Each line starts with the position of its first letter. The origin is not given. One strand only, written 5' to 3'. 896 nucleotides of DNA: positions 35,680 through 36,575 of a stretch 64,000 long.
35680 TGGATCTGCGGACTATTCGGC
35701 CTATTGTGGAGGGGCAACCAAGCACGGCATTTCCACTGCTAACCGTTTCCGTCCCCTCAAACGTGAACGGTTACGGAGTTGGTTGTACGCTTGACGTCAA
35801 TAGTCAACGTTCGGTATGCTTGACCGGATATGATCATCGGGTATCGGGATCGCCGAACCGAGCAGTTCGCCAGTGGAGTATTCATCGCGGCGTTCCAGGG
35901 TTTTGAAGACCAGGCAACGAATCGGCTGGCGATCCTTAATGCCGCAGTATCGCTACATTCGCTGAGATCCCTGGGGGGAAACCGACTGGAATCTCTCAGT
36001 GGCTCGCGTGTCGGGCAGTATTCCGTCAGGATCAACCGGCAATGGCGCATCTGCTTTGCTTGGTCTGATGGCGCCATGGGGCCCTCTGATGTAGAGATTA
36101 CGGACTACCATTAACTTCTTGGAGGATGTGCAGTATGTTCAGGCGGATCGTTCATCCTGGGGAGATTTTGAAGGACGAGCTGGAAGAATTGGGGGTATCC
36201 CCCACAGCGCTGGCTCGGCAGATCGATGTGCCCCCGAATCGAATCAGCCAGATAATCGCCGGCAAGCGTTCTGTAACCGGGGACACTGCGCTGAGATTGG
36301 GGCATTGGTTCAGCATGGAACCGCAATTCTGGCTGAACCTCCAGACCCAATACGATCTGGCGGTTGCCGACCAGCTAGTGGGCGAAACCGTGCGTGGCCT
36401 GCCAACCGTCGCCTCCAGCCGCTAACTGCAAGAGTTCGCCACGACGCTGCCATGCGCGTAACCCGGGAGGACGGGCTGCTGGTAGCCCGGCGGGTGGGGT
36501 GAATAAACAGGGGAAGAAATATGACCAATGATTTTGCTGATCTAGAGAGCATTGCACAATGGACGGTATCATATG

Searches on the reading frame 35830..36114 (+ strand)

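Call 3: search_protein_families(library=pfam, proteins=[window:35830-36114:+], max_evalue=0.1)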
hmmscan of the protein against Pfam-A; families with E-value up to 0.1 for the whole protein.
window:35830-36114:+ (94 aa): 2 families
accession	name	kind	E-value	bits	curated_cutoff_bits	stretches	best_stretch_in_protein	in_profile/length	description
PF05015.19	HigB-like_toxin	-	2.8e-10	40.9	27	1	28-83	28-83/91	RelE-like toxin of type II toxin-antitoxin system HigB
PF24732.2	ParE_like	-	0.056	13.9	24.4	1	35-76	10-47/67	ParE-like toxin domain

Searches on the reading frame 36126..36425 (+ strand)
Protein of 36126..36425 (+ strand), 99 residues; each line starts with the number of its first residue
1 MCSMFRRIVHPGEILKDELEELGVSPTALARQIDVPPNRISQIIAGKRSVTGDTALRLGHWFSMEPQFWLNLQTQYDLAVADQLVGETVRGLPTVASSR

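Call 3: search_protein_families(library=pfam, proteins=[window:36126-36425:+], max_evalue=0.1)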
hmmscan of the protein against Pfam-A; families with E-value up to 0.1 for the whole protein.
window:36126-36425:+ (99 aa): 5 families
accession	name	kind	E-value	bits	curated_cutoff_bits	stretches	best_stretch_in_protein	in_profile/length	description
PF01381.28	HTH_3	-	1.5e-07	31.8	23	1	15-58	1-44/55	Helix-turn-helix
PF13560.12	HTH_31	-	0.001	19.8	27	1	20-58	11-50/64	Helix-turn-helix domain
PF13443.12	HTH_26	-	0.029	15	22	1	16-58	3-46/63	Cro/C1-type HTH DNA-binding domain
PF04218.19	CENP-B_N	-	0.054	13.6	21.2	1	23-48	22-47/53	CENP-B N-terminal DNA-binding domain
PF12844.13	HTH_19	-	0.083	13.3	30.2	0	12-52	1-40/64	Helix-turn-helix domain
